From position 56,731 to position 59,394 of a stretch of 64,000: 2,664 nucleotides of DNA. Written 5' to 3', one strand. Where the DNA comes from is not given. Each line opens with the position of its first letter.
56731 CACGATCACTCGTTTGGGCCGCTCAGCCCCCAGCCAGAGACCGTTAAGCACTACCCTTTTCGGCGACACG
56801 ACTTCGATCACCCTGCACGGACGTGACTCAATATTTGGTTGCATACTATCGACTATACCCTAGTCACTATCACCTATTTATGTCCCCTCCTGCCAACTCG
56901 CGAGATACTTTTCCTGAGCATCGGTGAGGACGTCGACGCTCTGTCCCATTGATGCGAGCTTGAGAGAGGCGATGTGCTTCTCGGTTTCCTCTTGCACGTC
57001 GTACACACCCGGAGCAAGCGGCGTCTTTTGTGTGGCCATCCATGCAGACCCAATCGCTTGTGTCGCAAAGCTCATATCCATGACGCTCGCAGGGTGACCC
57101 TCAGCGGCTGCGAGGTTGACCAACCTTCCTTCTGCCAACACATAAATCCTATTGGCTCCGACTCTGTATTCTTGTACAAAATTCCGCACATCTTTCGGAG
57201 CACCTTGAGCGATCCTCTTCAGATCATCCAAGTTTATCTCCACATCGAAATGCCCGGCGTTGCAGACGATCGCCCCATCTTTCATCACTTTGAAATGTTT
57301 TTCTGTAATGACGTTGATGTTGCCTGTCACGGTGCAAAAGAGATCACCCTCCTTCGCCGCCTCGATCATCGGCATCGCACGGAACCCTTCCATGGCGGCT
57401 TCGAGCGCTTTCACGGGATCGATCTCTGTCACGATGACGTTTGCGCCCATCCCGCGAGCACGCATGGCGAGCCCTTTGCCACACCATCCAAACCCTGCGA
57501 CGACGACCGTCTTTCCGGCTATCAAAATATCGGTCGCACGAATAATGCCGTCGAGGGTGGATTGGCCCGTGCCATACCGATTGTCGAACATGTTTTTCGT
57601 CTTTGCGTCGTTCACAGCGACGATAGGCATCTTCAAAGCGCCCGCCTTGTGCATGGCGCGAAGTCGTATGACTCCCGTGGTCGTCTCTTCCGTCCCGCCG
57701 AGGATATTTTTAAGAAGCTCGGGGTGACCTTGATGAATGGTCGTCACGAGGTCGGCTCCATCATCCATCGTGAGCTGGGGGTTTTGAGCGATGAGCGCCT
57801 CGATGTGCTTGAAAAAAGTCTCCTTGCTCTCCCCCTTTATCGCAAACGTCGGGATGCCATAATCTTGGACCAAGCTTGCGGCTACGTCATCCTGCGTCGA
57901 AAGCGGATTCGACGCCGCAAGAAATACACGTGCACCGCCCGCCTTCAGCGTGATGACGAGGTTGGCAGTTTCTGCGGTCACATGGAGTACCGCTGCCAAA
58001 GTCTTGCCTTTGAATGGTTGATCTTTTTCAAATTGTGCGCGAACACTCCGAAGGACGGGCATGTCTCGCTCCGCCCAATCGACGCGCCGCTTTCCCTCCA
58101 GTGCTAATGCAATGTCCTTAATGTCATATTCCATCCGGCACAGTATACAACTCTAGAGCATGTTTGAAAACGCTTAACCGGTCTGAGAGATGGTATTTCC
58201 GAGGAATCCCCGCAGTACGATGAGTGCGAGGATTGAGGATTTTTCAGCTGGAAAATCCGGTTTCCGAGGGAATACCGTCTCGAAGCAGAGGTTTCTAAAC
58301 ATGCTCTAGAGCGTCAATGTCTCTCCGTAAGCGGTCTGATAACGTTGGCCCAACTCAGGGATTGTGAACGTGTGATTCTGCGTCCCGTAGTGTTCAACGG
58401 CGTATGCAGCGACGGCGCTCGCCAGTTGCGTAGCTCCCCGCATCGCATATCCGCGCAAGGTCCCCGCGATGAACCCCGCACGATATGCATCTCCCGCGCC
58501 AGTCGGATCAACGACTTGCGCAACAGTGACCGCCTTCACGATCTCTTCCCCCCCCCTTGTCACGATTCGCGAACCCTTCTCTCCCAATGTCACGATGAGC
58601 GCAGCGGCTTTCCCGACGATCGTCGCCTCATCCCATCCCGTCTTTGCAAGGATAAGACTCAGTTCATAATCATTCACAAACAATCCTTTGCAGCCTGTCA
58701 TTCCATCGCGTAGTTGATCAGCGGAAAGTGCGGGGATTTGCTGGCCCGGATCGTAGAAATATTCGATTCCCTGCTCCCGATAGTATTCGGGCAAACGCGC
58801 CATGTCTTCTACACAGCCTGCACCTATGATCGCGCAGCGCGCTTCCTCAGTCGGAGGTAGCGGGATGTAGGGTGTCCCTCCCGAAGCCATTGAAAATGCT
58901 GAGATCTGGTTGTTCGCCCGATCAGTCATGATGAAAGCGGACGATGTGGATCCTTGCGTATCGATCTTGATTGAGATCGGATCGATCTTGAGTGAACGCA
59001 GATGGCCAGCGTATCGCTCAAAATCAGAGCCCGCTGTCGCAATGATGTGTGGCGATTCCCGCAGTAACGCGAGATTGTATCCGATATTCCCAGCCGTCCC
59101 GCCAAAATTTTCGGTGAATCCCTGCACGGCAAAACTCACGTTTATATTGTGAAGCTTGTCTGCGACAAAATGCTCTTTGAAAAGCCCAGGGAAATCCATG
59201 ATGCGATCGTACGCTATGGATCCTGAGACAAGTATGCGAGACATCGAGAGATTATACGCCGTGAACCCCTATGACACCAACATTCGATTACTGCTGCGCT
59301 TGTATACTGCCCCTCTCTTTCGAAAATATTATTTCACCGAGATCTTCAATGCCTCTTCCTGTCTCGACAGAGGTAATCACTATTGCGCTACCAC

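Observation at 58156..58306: Every copy of the 151-bp element sits in a CTAG context and overlaps or supplies the TAG stop codon of the adjacent gene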

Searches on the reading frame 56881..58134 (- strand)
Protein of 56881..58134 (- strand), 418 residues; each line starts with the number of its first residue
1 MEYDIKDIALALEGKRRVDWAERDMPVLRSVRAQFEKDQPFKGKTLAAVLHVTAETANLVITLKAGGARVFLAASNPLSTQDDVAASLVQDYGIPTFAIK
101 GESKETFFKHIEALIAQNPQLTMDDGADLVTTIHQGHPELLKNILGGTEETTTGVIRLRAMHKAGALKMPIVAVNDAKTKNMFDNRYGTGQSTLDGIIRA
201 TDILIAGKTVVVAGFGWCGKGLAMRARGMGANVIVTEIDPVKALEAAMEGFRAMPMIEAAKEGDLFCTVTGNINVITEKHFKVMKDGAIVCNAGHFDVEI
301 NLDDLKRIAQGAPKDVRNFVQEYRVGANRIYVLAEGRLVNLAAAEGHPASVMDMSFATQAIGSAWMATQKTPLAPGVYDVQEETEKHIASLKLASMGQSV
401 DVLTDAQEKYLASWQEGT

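Call 9: search_protein_families(library=pfam, proteins=[window:56881-58134:-])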
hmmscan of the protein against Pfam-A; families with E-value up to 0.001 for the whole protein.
window:56881-58134:- (418 aa): 4 families
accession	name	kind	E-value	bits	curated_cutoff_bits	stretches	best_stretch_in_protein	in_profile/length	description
PF05221.23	AdoHcyase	-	1.2e-57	195.8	25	2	2-137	1-140/299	S-adenosyl-L-homocysteine hydrolase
PF00670.27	AdoHcyase_NAD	-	1.7e-52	178.2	27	1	185-345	1-161/162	S-adenosyl-L-homocysteine hydrolase, NAD binding domain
PF02826.25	2-Hacid_dh_C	-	8.4e-11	42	25.1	1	205-295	34-128/178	D-isomer specific 2-hydroxyacid dehydrogenase, NAD binding domain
PF07991.19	KARI_N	-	3.1e-06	27.3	20.6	1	205-301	2-102/165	Acetohydroxy acid isomeroreductase, NADPH-binding domain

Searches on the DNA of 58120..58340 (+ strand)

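Call 26: search_rna_families(source=window, start=58120, end=58340, threshold=evalue, max_evalue=10)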
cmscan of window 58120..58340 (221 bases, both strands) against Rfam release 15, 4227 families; matches with E-value up to 10: 2.
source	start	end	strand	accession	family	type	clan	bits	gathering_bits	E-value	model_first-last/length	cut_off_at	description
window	58205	58236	-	RF01393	isrJ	Gene; sRNA;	-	11.8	37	9.3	49-74/75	no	isrJ Hfq binding RNA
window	58221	58261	+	RF03001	leuA-Halobacteria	Cis-reg;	-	11.5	47.9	4.4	1-53/53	no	leuA-Halobacteria RNA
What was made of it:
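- On Any Rfam RNA family: The best E-values on the element were 4.4 and 9.3 (call 26).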

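Call 74: search_dna_similar(query=window:58150-58200:+, collection=plasmids, mode=distant, max_evalue=10, max_rows=25)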
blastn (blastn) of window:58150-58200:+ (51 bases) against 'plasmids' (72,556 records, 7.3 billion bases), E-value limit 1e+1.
No match.
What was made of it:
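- On Bacterial MITE (non-autonomous inverted-repeat transposon): No plasmid match (call 74).
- Tried and rejected: Plasmid BLAST of the terminal 51 nt: no match (call 74).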

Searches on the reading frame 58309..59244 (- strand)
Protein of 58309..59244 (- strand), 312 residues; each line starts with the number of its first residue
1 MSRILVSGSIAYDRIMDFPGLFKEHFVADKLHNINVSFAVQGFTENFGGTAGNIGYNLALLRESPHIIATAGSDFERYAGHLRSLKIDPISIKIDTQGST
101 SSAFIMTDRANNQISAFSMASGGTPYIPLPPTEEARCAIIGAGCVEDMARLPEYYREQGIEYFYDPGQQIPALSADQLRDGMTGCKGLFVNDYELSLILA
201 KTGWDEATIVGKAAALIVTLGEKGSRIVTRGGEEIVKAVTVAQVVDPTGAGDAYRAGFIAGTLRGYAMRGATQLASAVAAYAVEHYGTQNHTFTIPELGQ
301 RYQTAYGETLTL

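Call 9: search_protein_families(library=pfam, proteins=[window:58309-59244:-])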
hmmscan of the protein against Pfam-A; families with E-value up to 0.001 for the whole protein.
window:58309-59244:- (312 aa): 1 family
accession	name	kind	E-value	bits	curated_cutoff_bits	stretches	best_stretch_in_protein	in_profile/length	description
PF00294.29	PfkB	-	5.6e-38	131.4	25.8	1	33-290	22-297/302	pfkB family carbohydrate kinase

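Call 15: find_encoding_contigs(protein=window:58309-59244:-, flank=10000, max_places=10)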
Protein window:58309-59244:- (312 aa): 4 contigs read that carry it; 4 places shown.
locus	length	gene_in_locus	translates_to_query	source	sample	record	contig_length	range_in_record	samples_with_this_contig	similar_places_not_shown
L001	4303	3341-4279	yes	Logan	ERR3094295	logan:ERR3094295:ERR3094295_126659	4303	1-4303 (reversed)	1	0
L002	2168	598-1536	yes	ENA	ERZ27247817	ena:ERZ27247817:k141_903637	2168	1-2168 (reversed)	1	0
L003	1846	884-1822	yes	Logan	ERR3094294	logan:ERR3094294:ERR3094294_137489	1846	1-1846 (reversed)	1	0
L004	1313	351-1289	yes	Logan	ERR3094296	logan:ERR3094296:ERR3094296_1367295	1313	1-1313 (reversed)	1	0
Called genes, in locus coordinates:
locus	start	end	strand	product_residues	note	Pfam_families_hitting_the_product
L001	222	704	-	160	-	-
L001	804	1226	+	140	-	PF23477:zf_Tbcl_2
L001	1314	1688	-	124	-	-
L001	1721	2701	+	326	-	PF17773:UPF0176_N, PF00581:Rhodanese, PF12368:Rhodanese_C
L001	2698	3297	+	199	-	PF03193:RsgA_GTPase (faint), PF01926:MMR_HSR1, PF02421:FeoB_N, PF00009:GTP_EFTU (weak)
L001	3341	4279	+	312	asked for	PF00294:PfkB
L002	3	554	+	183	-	?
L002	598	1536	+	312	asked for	PF00294:PfkB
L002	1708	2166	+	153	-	?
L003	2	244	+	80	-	?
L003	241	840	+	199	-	PF03193:RsgA_GTPase (faint), PF01926:MMR_HSR1, PF02421:FeoB_N, PF00009:GTP_EFTU (weak)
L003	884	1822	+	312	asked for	PF00294:PfkB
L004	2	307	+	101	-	?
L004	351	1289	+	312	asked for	PF00294:PfkB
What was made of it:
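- All four assemblies that contain the copy C locus carry the element (call 15).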

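Call 16: find_homologous_proteins(query=window:58309-59244:-)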
Query window:58309-59244:- (312 aa): 7980 proteins with E <= 0.001 among 8000 candidates; the best 120 are listed.
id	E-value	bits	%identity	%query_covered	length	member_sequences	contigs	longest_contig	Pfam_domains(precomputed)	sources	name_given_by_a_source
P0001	6.0e-195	664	100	95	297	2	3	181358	PF00294.30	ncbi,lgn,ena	-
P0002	2.8e-163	560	81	100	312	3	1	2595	PF00294.30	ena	-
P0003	2.2e-160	551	79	100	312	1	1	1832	PF00294.30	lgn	-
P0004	8.6e-160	549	77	100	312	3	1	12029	PF00294.30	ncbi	-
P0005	2.8e-153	528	75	100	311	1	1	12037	PF00294.30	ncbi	-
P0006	4.5e-153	527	76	100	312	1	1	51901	PF00294.30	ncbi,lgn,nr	ncbi:MAG: carbohydrate kinase family protein [bacterium]|nr:carbohydrate kinase family protein [bact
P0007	9.5e-153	526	75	100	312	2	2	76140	PF00294.30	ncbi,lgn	ncbi:MAG: carbohydrate kinase family protein [Patescibacteria group bacterium]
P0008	4.9e-152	523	76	100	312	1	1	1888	PF00294.30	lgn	-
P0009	8.4e-152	523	76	100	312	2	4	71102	PF00294.30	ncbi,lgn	-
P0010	7.1e-133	461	66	100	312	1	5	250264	PF00294.30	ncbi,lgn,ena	-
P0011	6.5e-128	444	65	100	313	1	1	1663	PF00294.30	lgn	-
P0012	1.2e-127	443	66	100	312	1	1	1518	PF00294.30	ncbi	-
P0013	3.6e-127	442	63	100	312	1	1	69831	PF00294.30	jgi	jgi:adenosine kinase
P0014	2.5e-126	439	65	100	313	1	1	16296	PF00294.30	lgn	-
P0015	3.9e-126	438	63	100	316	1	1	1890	PF00294.30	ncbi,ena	-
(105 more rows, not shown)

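Call 22: find_encoding_contigs(protein=P0002, flank=3000, max_places=3)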
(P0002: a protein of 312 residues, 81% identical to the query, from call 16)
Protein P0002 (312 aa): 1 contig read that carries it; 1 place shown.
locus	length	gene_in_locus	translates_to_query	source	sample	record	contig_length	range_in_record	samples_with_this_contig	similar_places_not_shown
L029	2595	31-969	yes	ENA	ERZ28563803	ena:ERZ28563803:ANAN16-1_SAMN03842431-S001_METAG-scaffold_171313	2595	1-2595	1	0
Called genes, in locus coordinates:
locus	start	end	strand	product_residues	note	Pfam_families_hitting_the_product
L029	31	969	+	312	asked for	PF00294:PfkB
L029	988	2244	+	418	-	PF05221:AdoHcyase, PF00670:AdoHcyase_NAD, PF02826:2-Hacid_dh_C, PF07991:KARI_N (weak)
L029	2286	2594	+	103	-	?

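Call 23: find_encoding_contigs(protein=P0006, flank=10000, max_places=3)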
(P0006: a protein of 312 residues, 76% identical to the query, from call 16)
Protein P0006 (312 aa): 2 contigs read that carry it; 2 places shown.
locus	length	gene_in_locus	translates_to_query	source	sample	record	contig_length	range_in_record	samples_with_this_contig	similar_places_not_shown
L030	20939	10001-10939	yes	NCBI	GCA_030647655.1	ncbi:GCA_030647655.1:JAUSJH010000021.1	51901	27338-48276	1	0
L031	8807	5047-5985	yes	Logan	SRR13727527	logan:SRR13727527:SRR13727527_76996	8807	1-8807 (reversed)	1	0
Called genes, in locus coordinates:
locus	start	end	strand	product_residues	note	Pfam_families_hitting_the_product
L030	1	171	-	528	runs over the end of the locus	PF00117:GATase, PF02540:NAD_synthase (faint), PF03054:tRNA_Me_trans (weak), PF00958:GMP_synt_C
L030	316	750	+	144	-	PF02381:MraZ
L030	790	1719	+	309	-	PF01795:Methyltransf_5, PF13847:Methyltransf_31 (faint)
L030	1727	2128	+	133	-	-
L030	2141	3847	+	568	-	PF00905:Transpeptidase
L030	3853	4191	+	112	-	-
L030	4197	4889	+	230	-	PF18916:Lycopene_cyc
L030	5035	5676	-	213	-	PF20221:DUF6580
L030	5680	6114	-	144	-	PF14478:DUF4430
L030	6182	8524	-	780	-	PF03477:ATP-cone, PF17975:RNR_Alpha, PF02867:Ribonuc_red_lgC (faint), PF21995:RNR-II_ins_dom (weak)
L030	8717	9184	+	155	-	PF00903:Glyoxalase, PF13669:Glyoxalase_4 (weak)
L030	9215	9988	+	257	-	PF00696:AA_kinase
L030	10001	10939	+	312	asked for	PF00294:PfkB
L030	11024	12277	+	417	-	PF05221:AdoHcyase, PF00670:AdoHcyase_NAD, PF02826:2-Hacid_dh_C (weak), PF07991:KARI_N (weak)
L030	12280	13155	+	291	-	PF12146:Hydrolase_4, PF00561:Abhydrolase_1, PF12697:Abhydrolase_6, PF08538:DUF1749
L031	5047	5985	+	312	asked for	PF00294:PfkB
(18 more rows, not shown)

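Call 24: find_encoding_contigs(protein=P0007, flank=10000, max_places=3)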
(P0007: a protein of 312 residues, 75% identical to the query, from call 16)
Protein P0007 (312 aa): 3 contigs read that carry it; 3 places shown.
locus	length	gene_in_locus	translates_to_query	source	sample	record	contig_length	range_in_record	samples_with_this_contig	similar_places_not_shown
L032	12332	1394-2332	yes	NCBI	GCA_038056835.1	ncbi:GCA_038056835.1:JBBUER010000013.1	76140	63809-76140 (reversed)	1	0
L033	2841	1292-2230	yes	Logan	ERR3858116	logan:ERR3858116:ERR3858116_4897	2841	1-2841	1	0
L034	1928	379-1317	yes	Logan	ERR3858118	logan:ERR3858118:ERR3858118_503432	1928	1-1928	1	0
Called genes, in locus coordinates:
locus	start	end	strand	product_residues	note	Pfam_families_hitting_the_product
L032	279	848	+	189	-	PF02421:FeoB_N, PF01926:MMR_HSR1, PF00009:GTP_EFTU (weak), PF03193:RsgA_GTPase (weak)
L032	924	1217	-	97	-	-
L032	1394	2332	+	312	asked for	PF00294:PfkB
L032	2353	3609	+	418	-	PF05221:AdoHcyase, PF00670:AdoHcyase_NAD, PF02826:2-Hacid_dh_C, PF07991:KARI_N (weak)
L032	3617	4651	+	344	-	PF00348:polyprenyl_synt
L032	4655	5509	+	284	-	PF08538:DUF1749, PF12146:Hydrolase_4, PF00561:Abhydrolase_1, PF12697:Abhydrolase_6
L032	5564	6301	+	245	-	PF00119:ATP-synt_A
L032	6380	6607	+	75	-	PF00137:ATP-synt_C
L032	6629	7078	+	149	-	PF00430:ATP-synt_B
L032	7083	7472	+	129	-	PF00213:OSCP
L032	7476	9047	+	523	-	PF02874:ATP-synt_ab_N (weak), PF00006:ATP-synt_ab, PF00306:ATP-synt_ab_C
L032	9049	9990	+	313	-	PF00231:ATP-synt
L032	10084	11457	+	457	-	PF02874:ATP-synt_ab_N, PF00006:ATP-synt_ab, PF22919:ATP-synt_VA_C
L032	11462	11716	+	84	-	PF02823:ATP-synt_DE_N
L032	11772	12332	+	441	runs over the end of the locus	-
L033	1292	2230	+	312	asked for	PF00294:PfkB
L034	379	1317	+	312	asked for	PF00294:PfkB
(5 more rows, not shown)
